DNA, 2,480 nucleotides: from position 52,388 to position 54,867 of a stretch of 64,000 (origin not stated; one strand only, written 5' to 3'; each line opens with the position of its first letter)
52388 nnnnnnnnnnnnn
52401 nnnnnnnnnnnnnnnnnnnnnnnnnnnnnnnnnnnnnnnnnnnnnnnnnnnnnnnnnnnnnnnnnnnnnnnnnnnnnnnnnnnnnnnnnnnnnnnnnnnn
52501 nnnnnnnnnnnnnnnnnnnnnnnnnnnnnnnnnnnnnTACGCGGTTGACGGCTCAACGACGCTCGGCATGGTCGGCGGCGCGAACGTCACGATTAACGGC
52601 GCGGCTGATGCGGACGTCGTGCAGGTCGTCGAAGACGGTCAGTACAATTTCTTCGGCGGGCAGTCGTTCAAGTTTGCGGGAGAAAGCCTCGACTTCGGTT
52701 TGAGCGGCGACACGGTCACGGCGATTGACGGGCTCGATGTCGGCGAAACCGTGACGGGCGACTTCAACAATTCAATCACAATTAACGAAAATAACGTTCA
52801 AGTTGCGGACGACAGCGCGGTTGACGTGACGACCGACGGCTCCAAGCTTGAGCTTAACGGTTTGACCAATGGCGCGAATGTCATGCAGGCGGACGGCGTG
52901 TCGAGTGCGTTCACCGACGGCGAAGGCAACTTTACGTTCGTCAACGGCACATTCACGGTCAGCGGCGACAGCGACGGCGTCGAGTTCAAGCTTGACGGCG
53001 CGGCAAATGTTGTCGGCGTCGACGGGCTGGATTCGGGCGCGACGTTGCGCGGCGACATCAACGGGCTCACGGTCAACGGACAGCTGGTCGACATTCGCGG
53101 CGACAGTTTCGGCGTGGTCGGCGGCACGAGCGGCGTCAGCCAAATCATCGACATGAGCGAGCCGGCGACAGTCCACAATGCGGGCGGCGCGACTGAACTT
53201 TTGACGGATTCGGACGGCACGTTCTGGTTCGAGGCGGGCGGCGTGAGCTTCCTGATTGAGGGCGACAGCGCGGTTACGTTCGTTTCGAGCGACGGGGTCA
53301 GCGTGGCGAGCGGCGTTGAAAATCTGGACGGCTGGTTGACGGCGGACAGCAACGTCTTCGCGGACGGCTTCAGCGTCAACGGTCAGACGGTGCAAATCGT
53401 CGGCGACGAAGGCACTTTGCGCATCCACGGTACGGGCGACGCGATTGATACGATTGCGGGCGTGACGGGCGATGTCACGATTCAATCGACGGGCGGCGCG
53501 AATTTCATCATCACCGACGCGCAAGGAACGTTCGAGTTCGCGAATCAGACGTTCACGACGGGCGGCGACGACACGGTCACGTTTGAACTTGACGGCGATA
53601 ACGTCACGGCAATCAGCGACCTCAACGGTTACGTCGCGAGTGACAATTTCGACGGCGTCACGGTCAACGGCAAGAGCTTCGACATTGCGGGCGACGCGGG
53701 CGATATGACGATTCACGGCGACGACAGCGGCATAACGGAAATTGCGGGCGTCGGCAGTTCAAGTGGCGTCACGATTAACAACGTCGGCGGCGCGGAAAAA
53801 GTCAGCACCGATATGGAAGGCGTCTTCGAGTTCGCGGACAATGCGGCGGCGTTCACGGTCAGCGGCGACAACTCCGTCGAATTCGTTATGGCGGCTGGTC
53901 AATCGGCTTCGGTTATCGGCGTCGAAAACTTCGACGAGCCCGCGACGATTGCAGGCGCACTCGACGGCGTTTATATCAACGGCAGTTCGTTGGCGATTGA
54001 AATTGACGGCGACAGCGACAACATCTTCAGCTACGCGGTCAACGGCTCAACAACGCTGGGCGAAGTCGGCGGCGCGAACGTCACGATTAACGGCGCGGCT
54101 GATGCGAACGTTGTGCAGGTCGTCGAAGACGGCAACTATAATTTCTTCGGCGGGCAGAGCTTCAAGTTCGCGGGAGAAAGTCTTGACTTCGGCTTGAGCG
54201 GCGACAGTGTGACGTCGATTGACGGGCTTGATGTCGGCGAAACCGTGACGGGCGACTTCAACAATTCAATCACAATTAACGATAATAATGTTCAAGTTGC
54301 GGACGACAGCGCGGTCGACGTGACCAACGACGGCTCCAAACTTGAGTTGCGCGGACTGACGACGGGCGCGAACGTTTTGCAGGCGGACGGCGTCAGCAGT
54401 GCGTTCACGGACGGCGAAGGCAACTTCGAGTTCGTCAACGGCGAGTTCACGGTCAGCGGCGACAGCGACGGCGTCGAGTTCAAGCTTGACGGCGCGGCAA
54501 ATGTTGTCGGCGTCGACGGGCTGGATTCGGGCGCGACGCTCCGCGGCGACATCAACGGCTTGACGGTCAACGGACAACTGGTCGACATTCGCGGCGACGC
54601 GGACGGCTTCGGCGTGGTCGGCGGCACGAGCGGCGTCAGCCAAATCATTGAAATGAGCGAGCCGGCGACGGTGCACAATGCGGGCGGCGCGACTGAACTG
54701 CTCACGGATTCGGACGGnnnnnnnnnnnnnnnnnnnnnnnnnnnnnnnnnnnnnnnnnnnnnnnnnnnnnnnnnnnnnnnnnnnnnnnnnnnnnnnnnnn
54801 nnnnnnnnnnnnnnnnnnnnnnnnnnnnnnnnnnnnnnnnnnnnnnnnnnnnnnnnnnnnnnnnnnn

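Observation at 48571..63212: Two tandem 7.32-kb DNA super-repeats inside the giant gene, with more than 2 kb apparently 100% identical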

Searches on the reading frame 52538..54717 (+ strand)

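Call 14: search_solved_structures(query=window:52538-54717:+, max_evalue=1)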
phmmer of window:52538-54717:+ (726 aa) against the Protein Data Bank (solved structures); distinct sequences matched with E-value up to 1: 0.

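Call 17: find_homologous_proteins(query=window:52538-54717:+, max_evalue=0.001)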
Query window:52538-54717:+ (726 aa): 2 proteins with E <= 0.001 among 8000 candidates.
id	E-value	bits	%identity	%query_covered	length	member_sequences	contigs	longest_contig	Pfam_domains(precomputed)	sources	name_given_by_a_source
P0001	1.2e-109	386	51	60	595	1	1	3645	-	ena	-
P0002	1.9e-13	68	27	78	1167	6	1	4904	-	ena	-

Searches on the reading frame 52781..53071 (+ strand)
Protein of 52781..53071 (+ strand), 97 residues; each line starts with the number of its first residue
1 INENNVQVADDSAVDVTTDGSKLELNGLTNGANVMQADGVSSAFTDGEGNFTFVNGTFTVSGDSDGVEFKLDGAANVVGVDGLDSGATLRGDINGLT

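Call 33: predict_structure(alignment_id=A1)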
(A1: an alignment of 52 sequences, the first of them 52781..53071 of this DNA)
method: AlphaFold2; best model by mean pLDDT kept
length: 97 residues; sequences in the alignment: 52
mean_pLDDT: 94.3   pTM: 0.86
mean pLDDT of the five models: 94.3, 94.2, 94.0, 93.5, 92.6
residues with pLDDT >= 90: 84; 70-90: 11; 50-70: 2; < 50: 0
segments of 3 or more residues with pLDDT < 50: none
pLDDT, mean of each block of 10 residues (from residue 1): 89 91 94 96 97 97 97 96 96 89
secondary structure, 60 per line:
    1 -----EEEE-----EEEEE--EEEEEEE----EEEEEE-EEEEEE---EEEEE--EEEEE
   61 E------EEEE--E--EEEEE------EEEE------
elements in order: E6-9 E15-19 E22-28 E33-38 E40-45 E49-53 E56-61 E68-71 E77-81 E88-91

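Call 34: search_protein_representatives(alignment_id=A1)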
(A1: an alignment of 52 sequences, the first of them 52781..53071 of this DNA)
Query: 52 sequences, 100 profile positions. Proteins with E-value up to 0.001 (for the whole library): 94; up to 1e-10: 56; up to 1e-30: 22. The best 94 are listed.
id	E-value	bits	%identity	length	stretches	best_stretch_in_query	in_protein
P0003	2.2e-287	945.7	-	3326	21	2-99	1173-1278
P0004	2.0e-203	676.3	-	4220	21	1-95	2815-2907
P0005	1.7e-194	647.6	-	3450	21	1-99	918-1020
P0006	1.8e-166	557.7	-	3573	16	1-98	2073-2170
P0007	1.6e-145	490.4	-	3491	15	1-96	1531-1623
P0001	6.2e-111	379.4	-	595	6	1-99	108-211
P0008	1.9e-102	352.2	-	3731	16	1-99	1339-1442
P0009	1.4e-86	301.3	-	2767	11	1-97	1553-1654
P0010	5.0e-86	299.5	-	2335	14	1-99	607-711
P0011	4.9e-64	229.0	-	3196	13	10-92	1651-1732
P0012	2.6e-48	178.5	-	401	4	1-97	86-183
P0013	3.2e-45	168.6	-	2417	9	1-99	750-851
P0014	1.5e-43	163.2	-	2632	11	1-87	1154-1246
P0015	3.8e-41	155.5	-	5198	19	4-92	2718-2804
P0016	8.8e-41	154.3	-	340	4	1-98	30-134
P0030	1.1e-24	102.7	-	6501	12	1-90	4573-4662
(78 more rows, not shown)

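Call 37: fold_search(model_id=the predicted structure, library=pdb)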
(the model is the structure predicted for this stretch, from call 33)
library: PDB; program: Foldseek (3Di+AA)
matches with E <= 10: 13; with E <= 0.001: 0
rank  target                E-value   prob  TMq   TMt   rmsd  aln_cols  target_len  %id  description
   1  2odl                  5.1e+00  0.10  0.28  0.09   3.3        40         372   15  Crystal structure of the HMW1 secretion domain from Haemophilus influenzae (released 2007-08-21)
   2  4rt6_A                5.7e+00  0.12  0.27  0.04   1.9        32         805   19  Structure of a complex between hemopexin and hemopexin binding protein (released 2016-05-18)
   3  7yor_A                6.0e+00  0.02  0.17  0.05   8.5        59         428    8  Recj2 and dCMP complex from Methanocaldococcus jannaschii (released 2023-08-02)
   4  2jks                  6.0e+00  0.02  0.14  0.06  10.4        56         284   12  Crystal structure of the the bradyzoite specific antigen BSR4 from toxoplasma gondii. (released 2009-02-03)
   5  4rm6                  6.4e+00  0.10  0.25  0.04   2.0        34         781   18  Crystal structure of Hemopexin Binding Protein (released 2016-05-18)
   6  4i84_B                6.4e+00  0.09  0.25  0.10   2.1        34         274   18  The crystal structure of the Haemophilus influenzae HxuA secretion domain involved in the two-partner secretion pathwa (released 2013-11-13)
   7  1qni_A                6.4e+00  0.02  0.22  0.06  12.6        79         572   18  Crystal Structure of Nitrous Oxide Reductase from Pseudomonas nautica, at 2.4A Resolution (released 2000-10-13)
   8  4i84_A                6.7e+00  0.09  0.26  0.10   2.2        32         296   19  The crystal structure of the Haemophilus influenzae HxuA secretion domain involved in the two-partner secretion pathwa (released 2013-11-13)
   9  6tvv_A                7.6e+00  0.02  0.20  0.06  10.4        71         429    6  Crystal structure of 3'-5' RecJ exonuclease from M. Jannaschii (released 2021-01-27)
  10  1v1p_B                9.0e+00  0.01  0.21  0.12  14.5       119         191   10  The structure SSL from Staphylococcus Aureus from an orthorhombic crystal form (released 2004-07-01)
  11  7l1y_A                9.5e+00  0.03  0.24  0.11   3.7        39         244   13  Unlocking the structural features for the exo-xylobiosidase activity of an unusual GH11 member identified in a compost (released 2021-07-28)
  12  7ykv_A                9.5e+00  0.01  0.15  0.05   9.8        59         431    7  The structure of archaeal nuclease RecJ2 from Methanocaldococcus jannaschii (released 2023-07-26)
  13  9l8q                  9.5e+00  0.01  0.18  0.10   9.5        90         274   12  Crystal Structures of Keap1-B4 complexes (released 2025-12-31)

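Call 47: search_protein_families(library=pfam, proteins=[P0003], max_evalue=0.00001)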
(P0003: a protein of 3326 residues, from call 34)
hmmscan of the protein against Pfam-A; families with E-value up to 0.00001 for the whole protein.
P0003 (3326 aa): 0 families

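Call 72: list_cluster_members(proteins=[P0003, P0004, P0005, P0006, P0007, P0008, P0009, P0010, P0011, P0030])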
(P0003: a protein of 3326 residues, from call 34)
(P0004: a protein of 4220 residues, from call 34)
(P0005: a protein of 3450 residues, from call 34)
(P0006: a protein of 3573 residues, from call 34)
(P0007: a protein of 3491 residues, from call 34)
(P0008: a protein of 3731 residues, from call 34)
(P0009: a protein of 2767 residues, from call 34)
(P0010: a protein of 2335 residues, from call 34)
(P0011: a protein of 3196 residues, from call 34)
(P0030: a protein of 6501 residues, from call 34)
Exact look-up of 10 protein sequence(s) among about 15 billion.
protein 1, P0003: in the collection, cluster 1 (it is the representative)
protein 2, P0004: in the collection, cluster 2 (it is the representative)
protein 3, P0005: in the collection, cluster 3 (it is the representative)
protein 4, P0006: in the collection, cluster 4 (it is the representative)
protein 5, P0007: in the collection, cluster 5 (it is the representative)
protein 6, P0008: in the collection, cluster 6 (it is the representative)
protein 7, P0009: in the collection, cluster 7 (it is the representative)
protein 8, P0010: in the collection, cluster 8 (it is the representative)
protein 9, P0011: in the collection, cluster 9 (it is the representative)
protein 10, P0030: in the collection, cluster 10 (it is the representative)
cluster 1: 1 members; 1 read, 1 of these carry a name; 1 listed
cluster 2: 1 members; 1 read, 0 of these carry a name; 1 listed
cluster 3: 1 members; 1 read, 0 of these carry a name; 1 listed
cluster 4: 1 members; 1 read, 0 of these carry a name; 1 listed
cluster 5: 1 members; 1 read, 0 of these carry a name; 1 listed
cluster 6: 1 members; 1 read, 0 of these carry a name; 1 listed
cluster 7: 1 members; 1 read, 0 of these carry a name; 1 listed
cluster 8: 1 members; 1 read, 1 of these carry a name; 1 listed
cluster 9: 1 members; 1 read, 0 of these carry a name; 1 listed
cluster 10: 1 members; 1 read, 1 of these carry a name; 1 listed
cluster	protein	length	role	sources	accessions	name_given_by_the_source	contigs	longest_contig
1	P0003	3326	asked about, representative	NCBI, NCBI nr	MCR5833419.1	MAG: hypothetical protein K6G55_02025 [Selenomonadaceae bacterium] | hypothetical protein [Selenomonadaceae bacterium]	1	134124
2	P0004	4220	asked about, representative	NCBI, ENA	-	-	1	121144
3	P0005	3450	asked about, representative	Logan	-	-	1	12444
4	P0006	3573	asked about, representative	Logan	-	-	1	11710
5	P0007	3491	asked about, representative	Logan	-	-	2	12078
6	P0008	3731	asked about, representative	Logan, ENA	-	-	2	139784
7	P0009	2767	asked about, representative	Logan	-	-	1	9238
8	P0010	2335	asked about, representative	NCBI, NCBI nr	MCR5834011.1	MAG: hypothetical protein K6G55_05100 [Selenomonadaceae bacterium] | hypothetical protein [Selenomonadaceae bacterium]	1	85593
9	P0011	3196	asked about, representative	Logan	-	-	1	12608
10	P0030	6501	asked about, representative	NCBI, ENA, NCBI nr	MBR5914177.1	MAG: hypothetical protein IKZ58_07445 [Selenomonadaceae bacterium] | hypothetical protein [Selenomonadaceae bacterium]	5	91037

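Call 73: find_encoding_contigs(protein=P0003, flank=10000, max_places=2)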
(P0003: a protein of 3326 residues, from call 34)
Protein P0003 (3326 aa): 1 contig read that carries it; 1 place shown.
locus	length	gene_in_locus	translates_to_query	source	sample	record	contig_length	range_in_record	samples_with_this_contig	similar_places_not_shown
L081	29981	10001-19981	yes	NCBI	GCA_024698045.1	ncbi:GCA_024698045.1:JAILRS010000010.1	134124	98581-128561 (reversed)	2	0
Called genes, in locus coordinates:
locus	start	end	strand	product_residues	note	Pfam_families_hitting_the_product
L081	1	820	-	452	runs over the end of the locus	PF00483:NTP_transferase, PF01128:IspD, PF02348:CTP_transf_3, PF12804:NTP_transf_3, PF25087:GMPPB_C (faint), PF25084:LbH_EIF2B, PF00132:Hexapep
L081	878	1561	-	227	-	PF00392:GntR, PF01325:Fe_dep_repress (weak), PF13412:HTH_24 (weak), PF07729:FCD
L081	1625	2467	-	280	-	PF00288:GHMP_kinases_N, PF08544:GHMP_kinases_C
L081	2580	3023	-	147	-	PF02502:LacAB_rpiB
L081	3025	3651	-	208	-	PF02511:Thy1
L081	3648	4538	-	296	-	PF07549:Sec_GG, PF02355:SecD_SecF_C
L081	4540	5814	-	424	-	PF03176:MMPL, PF21760:SecD_1st, PF22599:SecDF_P1_head, PF00873:ACR_tran (weak), PF02355:SecD_SecF_C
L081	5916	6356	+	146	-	PF00188:CAP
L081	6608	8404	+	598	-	PF00990:GGDEF, PF00563:EAL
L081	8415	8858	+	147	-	-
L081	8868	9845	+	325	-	PF01032:FecCD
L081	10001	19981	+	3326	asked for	-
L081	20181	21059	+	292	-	-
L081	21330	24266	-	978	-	PF00012:HSP70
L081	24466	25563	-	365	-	-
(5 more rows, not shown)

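Call 79: search_solved_structures(query=A1, max_evalue=10)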
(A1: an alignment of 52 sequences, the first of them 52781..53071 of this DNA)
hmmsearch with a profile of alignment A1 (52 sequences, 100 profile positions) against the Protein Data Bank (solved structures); distinct sequences matched with E-value up to 10: 1.
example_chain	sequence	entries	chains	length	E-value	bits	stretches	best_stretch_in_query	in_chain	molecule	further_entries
5a9d_A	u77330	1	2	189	0.24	14.9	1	20-67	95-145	SOLUTE CARRIER FAMILY 15 MEMBER 1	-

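Call 80: search_protein_families(library=pfam, alignment_id=A1, max_evalue=1)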
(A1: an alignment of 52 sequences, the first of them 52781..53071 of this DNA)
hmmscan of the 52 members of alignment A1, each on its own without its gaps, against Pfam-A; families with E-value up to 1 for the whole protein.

A. member 1, window:52781-53071:+ (97 aa): 0 families

B. families by the number of members that match (of 52 scanned): 32 families (the first 25 are shown)
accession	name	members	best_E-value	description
PF05481.17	Myco_19_kDa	6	0.006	Mycobacterium 19 kDa lipoprotein antigen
PF09244.16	Suc_Porlyase_C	4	0.015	Sucrose phosphorylase, C-terminal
PF24351.1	DUF7511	3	0.064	Domain of unknown function (DUF7511)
PF19417.4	RnlA_toxin_N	3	0.093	RNase LS, bacterial toxin N-terminal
PF04151.21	PPC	2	0.0083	Bacterial pre-peptidase C-terminal domain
PF03319.19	EutN_CcmL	2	0.02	Ethanolamine utilisation protein EutN/carboxysome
PF07972.16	Flavodoxin_NdrI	2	0.038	NrdI Flavodoxin like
PF18836.7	B_solenoid_ydck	1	0.02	YdcK Beta solenoid repeat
PF01987.23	AIM24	1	0.022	Mitochondrial biogenesis AIM24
PF17351.7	DUF5380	1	0.03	Family of unknown function (DUF5380)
PF12288.13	CsoS2_M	1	0.042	Carboxysome shell peptide mid-region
PF14272.11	Gly_rich_SFCGS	1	0.043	Glycine-rich SFCGS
PF18565.7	Glyco_hydro2_C5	1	0.061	Glycoside hydrolase family 2 C-terminal domain 5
PF21340.4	Polysacc_lyase-like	1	0.062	Cip1-like, core domain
PF17936.7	Big_6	1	0.066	Bacterial Ig domain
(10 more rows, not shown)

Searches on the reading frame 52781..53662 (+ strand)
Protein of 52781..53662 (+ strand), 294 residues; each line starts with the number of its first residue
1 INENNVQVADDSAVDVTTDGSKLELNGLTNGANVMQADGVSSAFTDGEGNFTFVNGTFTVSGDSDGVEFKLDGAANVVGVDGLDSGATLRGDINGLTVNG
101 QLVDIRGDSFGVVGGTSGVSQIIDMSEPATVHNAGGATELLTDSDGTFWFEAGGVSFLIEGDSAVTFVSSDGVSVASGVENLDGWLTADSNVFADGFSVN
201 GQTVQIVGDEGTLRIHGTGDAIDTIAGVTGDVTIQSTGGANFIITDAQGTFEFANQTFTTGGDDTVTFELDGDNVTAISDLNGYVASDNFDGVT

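Call 48: predict_structure(alignment_id=A2)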
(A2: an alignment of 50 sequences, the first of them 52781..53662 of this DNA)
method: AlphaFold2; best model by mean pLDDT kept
length: 294 residues; sequences in the alignment: 50
mean_pLDDT: 92.1   pTM: 0.85
mean pLDDT of the five models: 92.1, 92.0, 91.7, 91.6, 91.0
residues with pLDDT >= 90: 229; 70-90: 61; 50-70: 4; < 50: 0
segments of 3 or more residues with pLDDT < 50: none
pLDDT, mean of each block of 10 residues (from residue 1): 88 82 90 94 96 96 96 93 97 94 90 93 94 92 94 91 92 81 96 95 95 94 95 96 93 91 89 93 80 89
secondary structure, 60 per line:
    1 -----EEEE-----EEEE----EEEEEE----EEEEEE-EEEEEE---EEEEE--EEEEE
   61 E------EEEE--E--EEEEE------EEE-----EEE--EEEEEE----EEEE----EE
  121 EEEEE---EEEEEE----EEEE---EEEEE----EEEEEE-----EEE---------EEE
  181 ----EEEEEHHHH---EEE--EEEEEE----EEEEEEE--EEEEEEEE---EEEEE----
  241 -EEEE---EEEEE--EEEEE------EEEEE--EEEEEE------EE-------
elements in order: E6-9 E15-18 E23-28 E33-38 E40-45 E49-53 E56-61 E68-71 E77-81 E88-90 E96-98 E101-106 E111-114 E119-125 E129-134 E139-142 E146-150 E155-160 E166-168 E178-180 E185-189 H190-193 E197-199 E202-207 E212-218 E221-228 E232-236 E242-245 E249-253 E256-260 E267-271 E274-279

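Call 51: fold_search(model_id=the predicted structure, library=pdb)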
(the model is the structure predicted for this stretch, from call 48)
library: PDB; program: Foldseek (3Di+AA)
matches with E <= 10: 187; with E <= 0.001: 0
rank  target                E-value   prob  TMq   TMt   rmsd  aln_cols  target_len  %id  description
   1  5yy8                  3.9e-02  0.08  0.13  0.13  20.8       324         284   10  Crystal structure of the Kelch domain of human NS1-BP (released 2018-03-14)
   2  7k2b_A                1.1e-01  0.04  0.11  0.11  18.5       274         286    9  Kelch domain of human KEAP1 bound to Nrf2 peptide, ADEETGEFA (released 2021-04-07)
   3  9gcz_B                1.3e-01  0.04  0.13  0.10  18.2       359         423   11  XusB lipoprotein bound to ferric enterobactin (released 2025-08-13)
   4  7cqy_B                1.3e-01  0.09  0.14  0.11  15.2       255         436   10  Tetrathionate hydrolase from Acidithiobacillus ferrooxidans mutant - D325N (released 2021-01-27)
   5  8adg_B                1.9e-01  0.04  0.11  0.09  16.8       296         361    9  Cryo-EM structure of Darobactin 22 bound BAM complex (released 2023-01-11)
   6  6l8a_F                2.7e-01  0.06  0.15  0.11  19.1       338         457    7  Tetrathionate hydrolase from Acidithiobacillus ferrooxidans (released 2020-11-11)
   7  3n2q                  3.1e-01  0.05  0.12  0.12  15.7       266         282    7  Crystal structure of Sex pheromone staph-cAM373 precursor (released 2010-06-02)
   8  9xdc_B                3.2e-01  0.08  0.21  0.19  14.4       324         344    8  TamAB hybrid barrel state (released 2026-01-28)
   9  4hdj                  3.2e-01  0.04  0.15  0.13  21.9       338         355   10  Crystal Structure of BamB from Pseudomonas aeruginosa (released 2013-04-24)
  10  9cnw_B                3.2e-01  0.03  0.13  0.12  20.1       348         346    9  CryoEM structure of the APO-BAM complex in DDM detergent (released 2024-12-25)
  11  5wfl_B                4.0e-01  0.03  0.11  0.11  18.6       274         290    9  Kelch domain of human Keap1 in open unliganded conformation (released 2018-09-19)
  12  3prw                  4.0e-01  0.03  0.13  0.12  16.1       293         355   11  Crystal structure of the lipoprotein BamB (released 2011-01-19)
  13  9j7g_X                4.8e-01  0.04  0.14  0.14  18.6       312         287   10  Crystal strcuture of Keap1_compound_8 (released 2025-06-25)
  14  6uf0_A                4.8e-01  0.03  0.12  0.13  18.6       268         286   13  Crystal structure of N-(4-((4-methoxy-N-(2,2,2-trifluoroethyl)phenyl)sulfonamido)isoquinolin-1-yl)-N-((4-methoxyphenyl (released 2019-12-18)
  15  5wfv_B                5.0e-01  0.02  0.12  0.12  21.0       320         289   10  Kelch domain of human Keap1 bound to Nrf2 ETGE peptide (released 2018-09-19)
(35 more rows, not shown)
